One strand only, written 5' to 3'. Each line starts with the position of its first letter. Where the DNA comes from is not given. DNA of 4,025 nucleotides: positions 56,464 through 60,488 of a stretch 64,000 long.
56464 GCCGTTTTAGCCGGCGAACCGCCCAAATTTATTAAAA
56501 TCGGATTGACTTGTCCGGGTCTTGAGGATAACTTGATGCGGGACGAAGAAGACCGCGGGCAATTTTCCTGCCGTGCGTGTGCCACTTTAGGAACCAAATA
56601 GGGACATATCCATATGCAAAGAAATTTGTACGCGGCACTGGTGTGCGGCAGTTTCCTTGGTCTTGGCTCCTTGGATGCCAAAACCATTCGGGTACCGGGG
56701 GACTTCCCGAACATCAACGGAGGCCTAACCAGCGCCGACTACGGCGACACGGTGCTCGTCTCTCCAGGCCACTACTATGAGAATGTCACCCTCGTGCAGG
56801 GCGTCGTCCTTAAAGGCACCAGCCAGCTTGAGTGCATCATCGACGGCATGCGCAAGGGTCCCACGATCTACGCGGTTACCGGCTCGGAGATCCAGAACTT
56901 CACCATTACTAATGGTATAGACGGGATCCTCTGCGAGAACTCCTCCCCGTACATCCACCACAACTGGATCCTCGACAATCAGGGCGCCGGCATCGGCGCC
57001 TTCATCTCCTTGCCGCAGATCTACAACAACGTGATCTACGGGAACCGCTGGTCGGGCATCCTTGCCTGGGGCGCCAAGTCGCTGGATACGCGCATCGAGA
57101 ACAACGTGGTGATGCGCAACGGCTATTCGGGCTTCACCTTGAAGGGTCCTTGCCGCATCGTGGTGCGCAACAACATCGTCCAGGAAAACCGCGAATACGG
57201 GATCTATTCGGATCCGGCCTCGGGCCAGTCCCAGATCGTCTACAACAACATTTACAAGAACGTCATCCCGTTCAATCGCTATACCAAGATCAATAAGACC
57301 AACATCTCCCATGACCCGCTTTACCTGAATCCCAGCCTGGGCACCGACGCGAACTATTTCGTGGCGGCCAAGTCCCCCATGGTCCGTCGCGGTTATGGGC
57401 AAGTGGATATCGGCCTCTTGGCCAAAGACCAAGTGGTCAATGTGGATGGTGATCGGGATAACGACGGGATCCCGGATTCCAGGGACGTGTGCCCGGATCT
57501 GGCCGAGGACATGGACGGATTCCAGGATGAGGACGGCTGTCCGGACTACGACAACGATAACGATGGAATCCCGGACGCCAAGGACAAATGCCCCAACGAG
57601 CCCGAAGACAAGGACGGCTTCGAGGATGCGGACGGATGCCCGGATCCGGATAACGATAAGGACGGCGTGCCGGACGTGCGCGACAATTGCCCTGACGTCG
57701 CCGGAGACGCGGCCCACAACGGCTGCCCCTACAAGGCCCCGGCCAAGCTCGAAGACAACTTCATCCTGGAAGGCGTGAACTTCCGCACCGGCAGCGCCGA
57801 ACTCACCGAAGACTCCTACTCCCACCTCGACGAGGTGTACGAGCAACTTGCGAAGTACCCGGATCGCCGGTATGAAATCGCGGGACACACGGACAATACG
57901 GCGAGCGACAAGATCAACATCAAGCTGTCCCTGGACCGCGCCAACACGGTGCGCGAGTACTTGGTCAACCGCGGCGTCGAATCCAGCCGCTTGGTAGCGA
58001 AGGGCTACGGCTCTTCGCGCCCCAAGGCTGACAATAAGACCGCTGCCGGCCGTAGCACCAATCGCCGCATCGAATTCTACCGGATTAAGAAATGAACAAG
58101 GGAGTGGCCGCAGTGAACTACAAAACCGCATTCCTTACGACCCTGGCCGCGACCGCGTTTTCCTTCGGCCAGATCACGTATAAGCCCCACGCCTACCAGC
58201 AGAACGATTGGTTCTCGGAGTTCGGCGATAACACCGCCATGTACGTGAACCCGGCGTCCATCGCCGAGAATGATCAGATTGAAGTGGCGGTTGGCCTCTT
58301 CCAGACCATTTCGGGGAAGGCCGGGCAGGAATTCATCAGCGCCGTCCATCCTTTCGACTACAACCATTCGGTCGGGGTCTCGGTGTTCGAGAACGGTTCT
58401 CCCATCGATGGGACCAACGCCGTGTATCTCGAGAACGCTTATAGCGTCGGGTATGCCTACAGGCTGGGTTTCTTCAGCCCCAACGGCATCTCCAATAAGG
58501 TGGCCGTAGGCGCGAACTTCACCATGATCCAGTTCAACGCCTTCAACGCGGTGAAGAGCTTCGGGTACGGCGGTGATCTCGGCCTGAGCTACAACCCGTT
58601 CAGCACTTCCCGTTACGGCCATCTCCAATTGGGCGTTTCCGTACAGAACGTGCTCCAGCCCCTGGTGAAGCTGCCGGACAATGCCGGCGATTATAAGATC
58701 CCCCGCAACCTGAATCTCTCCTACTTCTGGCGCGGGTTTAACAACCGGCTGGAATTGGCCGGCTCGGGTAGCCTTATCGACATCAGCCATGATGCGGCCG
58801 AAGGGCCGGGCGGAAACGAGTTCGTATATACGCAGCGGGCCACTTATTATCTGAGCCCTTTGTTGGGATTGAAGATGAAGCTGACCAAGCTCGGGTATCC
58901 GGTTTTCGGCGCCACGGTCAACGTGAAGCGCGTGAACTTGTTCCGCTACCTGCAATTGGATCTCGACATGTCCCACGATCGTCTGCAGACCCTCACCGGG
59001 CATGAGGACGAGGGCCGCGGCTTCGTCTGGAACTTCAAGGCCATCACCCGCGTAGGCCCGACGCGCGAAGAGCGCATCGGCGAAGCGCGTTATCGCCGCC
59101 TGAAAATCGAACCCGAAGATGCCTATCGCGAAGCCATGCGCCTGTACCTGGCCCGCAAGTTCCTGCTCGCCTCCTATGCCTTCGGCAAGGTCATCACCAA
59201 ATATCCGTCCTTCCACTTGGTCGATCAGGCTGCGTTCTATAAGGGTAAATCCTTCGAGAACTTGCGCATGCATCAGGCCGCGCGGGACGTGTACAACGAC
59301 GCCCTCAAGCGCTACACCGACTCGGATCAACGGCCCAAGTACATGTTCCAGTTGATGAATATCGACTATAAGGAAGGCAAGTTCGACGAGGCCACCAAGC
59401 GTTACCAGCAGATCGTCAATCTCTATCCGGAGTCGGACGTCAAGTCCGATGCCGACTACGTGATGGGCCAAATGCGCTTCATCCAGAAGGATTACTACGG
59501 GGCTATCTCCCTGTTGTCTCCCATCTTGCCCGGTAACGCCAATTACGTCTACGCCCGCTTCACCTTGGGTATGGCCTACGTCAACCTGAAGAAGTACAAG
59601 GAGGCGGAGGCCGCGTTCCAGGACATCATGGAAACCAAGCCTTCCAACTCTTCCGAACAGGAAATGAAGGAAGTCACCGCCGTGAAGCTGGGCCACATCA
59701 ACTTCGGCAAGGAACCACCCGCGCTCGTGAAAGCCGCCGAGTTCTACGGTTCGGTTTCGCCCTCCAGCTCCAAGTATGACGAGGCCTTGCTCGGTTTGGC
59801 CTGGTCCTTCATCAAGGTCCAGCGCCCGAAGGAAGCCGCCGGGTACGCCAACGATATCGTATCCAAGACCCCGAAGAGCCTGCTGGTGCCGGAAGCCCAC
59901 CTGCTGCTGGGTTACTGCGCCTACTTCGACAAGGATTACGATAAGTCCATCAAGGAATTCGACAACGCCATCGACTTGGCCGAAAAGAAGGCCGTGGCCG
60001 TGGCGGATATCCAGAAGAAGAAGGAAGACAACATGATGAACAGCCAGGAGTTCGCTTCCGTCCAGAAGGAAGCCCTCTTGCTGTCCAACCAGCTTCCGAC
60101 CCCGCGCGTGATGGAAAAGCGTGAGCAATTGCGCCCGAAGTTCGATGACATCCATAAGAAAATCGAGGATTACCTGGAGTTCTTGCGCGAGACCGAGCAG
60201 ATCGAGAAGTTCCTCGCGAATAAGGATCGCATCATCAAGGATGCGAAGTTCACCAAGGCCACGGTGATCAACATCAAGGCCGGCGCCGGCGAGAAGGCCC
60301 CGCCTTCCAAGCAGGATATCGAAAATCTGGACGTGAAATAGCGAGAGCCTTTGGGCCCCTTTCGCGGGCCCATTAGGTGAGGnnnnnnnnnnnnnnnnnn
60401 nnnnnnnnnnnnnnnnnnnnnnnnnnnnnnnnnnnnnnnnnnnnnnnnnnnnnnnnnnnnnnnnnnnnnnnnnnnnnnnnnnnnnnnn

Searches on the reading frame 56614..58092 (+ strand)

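Call 45: search_protein_families(library=pfam, proteins=[window:56614-58092:+], max_evalue=0.001)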
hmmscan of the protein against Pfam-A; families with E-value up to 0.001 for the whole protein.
window:56614-58092:+ (493 aa): 5 families
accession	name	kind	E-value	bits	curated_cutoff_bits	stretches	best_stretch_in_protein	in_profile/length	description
PF00691.25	OmpA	-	4.2e-23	82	27.2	1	390-484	2-98/98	OmpA family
PF13229.12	Beta_helix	-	5e-18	65.7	25.9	2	91-217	11-138/158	Right handed beta helix region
PF05048.19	NosD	-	8e-13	48.8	23.6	1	44-221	7-177/212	Periplasmic copper-binding protein (NosD)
PF02412.23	TSP_3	-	1.4e-08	34.7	25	0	278-298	13-33/36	Thrombospondin type 3 repeat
PF07602.17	DUF1565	-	0.00023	21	20.3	1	83-214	99-250/257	Protein of unknown function (DUF1565)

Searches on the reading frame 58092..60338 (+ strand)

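Call 45: search_protein_families(library=pfam, proteins=[window:58092-60338:+], max_evalue=0.001)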
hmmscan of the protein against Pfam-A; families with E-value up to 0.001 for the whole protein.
window:58092-60338:+ (749 aa): 11 families
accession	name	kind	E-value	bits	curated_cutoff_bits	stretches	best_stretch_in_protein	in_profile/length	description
PF13174.12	TPR_6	-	2e-15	56.7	26.3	0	418-448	3-33/33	Tetratricopeptide repeat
PF07719.23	TPR_2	-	2.1e-15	55.9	27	0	487-518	2-33/34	Tetratricopeptide repeat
PF14559.12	TPR_19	-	2.6e-12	47.3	25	1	465-519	4-58/68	Tetratricopeptide repeat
PF13432.12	TPR_16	-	1.8e-11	44.7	32.7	0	567-630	1-61/65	Tetratricopeptide repeat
PF13428.12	TPR_14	-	1.4e-10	41.2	23.5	0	489-519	4-34/44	Tetratricopeptide repeat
PF13424.12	TPR_12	-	3.9e-10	40.2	30.1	0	460-514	18-73/77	Tetratricopeptide repeat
PF13181.12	TPR_8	-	4.4e-08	33.1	25.7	0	488-519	3-34/34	Tetratricopeptide repeat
PF12895.13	ANAPC3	-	2.3e-07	31.4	27.2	1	453-511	24-81/82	Anaphase-promoting complex, cyclosome, subunit 3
PF25058.1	ARM_TT21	-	5.4e-07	30.1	27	1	410-504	52-144/155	Tetratricopeptide repeat protein 21 ARM repeat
PF00515.34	TPR_1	-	1.3e-06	28.4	27.8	0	487-519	2-34/34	Tetratricopeptide repeat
PF09976.15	TPR_21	-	0.00032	21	25.5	0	400-536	61-191/193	Tetratricopeptide repeat-like domain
